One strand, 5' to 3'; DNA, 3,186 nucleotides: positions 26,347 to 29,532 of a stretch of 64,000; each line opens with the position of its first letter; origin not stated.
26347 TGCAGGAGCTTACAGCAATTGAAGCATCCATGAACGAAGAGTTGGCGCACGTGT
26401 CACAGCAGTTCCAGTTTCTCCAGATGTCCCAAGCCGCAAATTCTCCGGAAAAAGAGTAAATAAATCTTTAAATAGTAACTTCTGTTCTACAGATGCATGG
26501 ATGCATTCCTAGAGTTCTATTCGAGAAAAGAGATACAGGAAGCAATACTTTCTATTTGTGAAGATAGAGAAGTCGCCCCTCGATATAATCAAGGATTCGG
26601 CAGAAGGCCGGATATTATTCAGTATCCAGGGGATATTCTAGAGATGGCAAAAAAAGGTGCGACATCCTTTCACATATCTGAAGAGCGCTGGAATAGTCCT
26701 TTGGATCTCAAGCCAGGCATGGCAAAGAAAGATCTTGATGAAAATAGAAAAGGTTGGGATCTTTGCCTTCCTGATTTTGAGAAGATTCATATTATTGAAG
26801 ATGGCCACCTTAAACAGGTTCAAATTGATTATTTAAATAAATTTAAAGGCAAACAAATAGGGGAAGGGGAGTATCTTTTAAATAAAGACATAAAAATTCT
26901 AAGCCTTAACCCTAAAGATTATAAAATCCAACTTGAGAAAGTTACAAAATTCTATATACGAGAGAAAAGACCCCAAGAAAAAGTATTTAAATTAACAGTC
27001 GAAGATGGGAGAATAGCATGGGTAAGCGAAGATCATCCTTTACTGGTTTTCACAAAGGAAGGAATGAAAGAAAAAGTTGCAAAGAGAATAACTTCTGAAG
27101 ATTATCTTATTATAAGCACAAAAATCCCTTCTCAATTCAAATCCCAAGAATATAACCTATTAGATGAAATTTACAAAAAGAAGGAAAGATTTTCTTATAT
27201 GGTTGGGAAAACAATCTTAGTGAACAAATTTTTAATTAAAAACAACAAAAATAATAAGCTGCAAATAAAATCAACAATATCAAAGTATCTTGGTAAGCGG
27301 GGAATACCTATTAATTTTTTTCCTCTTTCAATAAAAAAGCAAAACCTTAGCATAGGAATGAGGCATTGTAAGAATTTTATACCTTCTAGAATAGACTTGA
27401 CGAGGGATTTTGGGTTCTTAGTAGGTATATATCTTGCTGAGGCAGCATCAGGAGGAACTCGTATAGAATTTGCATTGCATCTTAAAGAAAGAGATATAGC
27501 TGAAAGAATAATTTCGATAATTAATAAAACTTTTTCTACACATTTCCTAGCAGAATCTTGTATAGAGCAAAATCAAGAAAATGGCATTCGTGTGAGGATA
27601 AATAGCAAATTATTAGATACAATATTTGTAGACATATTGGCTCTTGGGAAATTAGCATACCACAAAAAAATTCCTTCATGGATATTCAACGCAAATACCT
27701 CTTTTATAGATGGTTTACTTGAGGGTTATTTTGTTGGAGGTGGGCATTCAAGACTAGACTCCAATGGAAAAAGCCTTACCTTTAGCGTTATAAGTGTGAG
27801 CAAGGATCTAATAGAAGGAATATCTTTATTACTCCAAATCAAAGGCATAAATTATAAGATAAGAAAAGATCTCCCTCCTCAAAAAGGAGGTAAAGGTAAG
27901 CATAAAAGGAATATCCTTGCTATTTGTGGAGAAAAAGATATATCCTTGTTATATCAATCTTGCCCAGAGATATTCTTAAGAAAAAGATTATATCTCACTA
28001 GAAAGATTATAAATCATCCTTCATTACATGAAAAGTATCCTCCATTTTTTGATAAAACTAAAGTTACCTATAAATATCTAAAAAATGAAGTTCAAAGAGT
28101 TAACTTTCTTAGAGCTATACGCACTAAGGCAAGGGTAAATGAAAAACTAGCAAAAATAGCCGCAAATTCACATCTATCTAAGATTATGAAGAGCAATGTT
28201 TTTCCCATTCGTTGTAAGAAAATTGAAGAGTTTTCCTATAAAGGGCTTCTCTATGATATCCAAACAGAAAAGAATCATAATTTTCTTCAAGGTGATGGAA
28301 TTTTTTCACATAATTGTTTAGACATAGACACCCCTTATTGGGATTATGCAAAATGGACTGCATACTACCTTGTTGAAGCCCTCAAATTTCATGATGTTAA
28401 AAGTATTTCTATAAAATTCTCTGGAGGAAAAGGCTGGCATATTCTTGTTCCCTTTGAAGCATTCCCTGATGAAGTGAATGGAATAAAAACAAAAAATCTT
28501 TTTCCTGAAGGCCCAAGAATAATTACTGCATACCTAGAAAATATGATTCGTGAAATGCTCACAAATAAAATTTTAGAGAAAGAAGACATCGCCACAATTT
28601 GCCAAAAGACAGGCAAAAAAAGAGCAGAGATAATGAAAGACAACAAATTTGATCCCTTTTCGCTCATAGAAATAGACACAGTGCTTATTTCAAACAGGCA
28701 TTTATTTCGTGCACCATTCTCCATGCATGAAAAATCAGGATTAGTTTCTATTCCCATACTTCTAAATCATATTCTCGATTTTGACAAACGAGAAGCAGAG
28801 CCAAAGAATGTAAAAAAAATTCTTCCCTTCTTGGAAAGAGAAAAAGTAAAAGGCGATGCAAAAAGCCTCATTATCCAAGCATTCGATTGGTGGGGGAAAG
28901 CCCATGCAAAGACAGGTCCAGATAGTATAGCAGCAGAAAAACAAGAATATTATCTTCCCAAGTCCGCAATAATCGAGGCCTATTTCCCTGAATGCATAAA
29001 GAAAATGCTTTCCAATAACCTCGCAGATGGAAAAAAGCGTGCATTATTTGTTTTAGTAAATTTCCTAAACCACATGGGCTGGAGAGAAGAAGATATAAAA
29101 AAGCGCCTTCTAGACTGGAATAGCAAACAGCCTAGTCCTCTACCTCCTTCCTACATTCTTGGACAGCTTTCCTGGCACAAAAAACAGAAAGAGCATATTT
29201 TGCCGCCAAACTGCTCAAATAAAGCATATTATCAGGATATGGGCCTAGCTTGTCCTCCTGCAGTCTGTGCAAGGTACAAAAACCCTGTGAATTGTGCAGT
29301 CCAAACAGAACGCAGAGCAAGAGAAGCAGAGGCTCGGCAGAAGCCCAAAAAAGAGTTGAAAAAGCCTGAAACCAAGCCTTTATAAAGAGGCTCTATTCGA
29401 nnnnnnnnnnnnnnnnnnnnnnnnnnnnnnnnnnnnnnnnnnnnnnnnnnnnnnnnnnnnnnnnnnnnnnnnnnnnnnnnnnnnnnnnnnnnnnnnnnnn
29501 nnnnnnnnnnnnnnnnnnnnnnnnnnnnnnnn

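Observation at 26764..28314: A large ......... intein inserted at the catalytic DxD motif of primase PriS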

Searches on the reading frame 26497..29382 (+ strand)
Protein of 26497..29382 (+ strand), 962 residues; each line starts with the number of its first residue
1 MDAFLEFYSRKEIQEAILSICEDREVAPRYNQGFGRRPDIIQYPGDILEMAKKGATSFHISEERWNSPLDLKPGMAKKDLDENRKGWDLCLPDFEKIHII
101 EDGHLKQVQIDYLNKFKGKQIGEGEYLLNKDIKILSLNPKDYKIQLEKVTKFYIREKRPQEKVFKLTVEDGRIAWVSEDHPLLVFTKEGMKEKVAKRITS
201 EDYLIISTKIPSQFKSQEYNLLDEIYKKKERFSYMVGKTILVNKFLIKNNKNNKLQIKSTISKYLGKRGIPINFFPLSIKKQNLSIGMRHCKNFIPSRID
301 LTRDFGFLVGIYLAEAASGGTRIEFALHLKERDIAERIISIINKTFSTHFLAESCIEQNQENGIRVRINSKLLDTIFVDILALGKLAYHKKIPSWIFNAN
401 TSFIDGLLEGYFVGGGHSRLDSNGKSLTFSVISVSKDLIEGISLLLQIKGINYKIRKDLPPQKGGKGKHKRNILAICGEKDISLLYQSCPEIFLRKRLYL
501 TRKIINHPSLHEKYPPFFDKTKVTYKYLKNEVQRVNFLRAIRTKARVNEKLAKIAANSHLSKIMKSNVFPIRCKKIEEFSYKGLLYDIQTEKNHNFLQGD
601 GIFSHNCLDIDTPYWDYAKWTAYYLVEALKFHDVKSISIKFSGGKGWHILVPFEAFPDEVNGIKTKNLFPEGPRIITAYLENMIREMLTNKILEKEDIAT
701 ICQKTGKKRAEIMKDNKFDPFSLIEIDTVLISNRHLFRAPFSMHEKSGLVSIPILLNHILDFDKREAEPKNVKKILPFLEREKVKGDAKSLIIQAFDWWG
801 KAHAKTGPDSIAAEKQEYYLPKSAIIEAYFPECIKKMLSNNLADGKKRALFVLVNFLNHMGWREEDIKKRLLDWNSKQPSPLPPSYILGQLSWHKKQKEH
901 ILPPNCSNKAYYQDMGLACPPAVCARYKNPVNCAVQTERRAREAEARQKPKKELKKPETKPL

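Call 4: search_protein_families(library=pfam, proteins=[window:26497-29382:+], max_evalue=1)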
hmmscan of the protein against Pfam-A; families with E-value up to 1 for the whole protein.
window:26497-29382:+ (962 aa): 4 families
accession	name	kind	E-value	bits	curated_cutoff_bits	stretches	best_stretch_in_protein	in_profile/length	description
PF14890.11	Intein_splicing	-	2.2e-18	67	35.8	1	102-606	5-155/155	Intein splicing domain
PF14528.11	LAGLIDADG_3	-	2.1e-08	34.7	22.5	1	404-482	3-74/82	LAGLIDADG-like domain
PF01896.25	DNA_primase_S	-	3.4e-07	31.2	26.8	1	625-754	35-161/163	DNA primase small subunit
PF21686.3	LigD_Prim-Pol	-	0.071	13.1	27.4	1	615-659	115-160/254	LigD, primase-polymerase domain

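Call 28: search_protein_representatives(protein=window:26497-29382:+)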
Query: 962 residues. Proteins with E-value up to 0.001 (for the whole library): 2089; up to 1e-10: 660; up to 1e-30: 293. The best 150 are listed.
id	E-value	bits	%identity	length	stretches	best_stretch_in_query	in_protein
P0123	3.3e-227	773.2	43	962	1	5-951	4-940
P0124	1.2e-178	612.4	44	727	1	242-956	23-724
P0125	9.8e-141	487.0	43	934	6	639-952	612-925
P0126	1.0e-132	460.5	49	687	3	639-957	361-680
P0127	2.9e-117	409.3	47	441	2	608-951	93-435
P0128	1.2e-115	403.9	48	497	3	688-936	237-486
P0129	5.1e-115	401.9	48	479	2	608-945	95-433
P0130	1.9e-114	400.0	50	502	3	705-945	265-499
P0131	1.2e-110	387.4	51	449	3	705-926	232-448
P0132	4.1e-109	382.3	47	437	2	608-946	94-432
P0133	1.2e-108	380.8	49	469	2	608-953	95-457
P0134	1.0e-106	374.4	47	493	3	712-934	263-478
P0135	9.1e-103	361.3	46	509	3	716-961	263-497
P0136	1.3e-102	360.7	50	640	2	608-934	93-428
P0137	7.4e-102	358.3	48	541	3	715-955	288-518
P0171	1.8e-90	320.6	39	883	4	633-946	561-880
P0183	1.2e-88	314.5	34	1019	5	742-936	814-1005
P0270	3.4e-67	243.6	38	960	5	696-941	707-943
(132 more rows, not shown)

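Call 43: search_protein_families(library=pfam, proteins=[P0125, P0183, P0270], max_evalue=0.001)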
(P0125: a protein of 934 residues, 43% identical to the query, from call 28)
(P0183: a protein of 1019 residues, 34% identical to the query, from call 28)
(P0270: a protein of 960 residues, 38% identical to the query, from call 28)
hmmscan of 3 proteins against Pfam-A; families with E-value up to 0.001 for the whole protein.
P0125 (934 aa): 3 families
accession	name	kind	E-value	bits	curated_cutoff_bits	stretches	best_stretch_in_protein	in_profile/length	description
PF14890.11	Intein_splicing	-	2.8e-17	63.4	35.8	1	147-614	14-155/155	Intein splicing domain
PF14528.11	LAGLIDADG_3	-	1.4e-05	25.7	22.5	0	262-312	3-52/82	LAGLIDADG-like domain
PF01896.25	DNA_primase_S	-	2.4e-05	25.2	26.8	1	610-728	44-162/163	DNA primase small subunit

P0183 (1019 aa): 5 families
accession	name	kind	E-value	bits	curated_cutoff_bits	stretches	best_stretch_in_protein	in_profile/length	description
PF14890.11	Intein_splicing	-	2.2e-28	99.5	35.8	1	340-813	10-155/155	Intein splicing domain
PF14528.11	LAGLIDADG_3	-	9.1e-14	51.9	22.5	2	534-589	3-62/82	LAGLIDADG-like domain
PF04104.19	DNA_primase_lrg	-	7e-07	29.3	22.4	1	875-980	83-191/266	Eukaryotic and archaeal DNA primase, large subunit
PF01896.25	DNA_primase_S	-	1.1e-05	26.3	26.8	1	107-204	19-104/163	DNA primase small subunit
PF21686.3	LigD_Prim-Pol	-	0.0001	22.4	27.4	1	99-149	102-156/254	LigD, primase-polymerase domain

P0270 (960 aa): 3 families
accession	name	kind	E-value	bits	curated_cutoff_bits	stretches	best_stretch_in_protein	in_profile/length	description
PF14890.11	Intein_splicing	-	1.6e-14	54.4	35.8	1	166-592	10-155/155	Intein splicing domain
PF14528.11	LAGLIDADG_3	-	8.3e-09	36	22.5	0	292-360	4-75/82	LAGLIDADG-like domain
PF01896.25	DNA_primase_S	-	0.00064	20.6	26.8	0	588-767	44-160/163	DNA primase small subunit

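Call 68: list_cluster_members(proteins=[window:26497-29382:+, P0123, P0124, P0125, P0171, P0183, P0270])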
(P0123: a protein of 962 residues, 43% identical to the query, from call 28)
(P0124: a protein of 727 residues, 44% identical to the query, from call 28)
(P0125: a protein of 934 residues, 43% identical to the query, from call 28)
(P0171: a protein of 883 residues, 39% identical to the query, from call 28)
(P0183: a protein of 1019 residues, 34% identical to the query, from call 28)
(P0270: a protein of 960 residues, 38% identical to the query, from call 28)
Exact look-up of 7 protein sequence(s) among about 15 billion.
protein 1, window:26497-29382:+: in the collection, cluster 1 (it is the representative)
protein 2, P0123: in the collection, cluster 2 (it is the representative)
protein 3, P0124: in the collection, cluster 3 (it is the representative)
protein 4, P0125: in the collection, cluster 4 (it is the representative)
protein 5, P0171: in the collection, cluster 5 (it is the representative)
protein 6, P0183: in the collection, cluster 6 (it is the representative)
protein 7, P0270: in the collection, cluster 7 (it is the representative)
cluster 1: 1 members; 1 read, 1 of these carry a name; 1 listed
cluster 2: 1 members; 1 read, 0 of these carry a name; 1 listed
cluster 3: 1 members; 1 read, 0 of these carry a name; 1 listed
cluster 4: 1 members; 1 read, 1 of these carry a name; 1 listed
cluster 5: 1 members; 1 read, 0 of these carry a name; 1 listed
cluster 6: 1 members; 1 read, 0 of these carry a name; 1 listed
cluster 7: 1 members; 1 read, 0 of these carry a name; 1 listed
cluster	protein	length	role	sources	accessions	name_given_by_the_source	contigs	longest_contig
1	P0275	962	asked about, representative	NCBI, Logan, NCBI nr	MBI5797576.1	hypothetical protein HZA98_01580 [Candidatus Woesearchaeota archaeon] | hypothetical protein [Candidatus Woesearchaeota archaeon]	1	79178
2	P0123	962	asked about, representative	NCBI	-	-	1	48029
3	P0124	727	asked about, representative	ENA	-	-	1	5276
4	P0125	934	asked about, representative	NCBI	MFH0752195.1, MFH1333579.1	MAG: hypothetical protein V1914_01205 [archaeon]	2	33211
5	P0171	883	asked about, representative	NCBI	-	-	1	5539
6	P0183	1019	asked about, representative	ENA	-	-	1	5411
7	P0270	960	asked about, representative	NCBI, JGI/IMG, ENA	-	-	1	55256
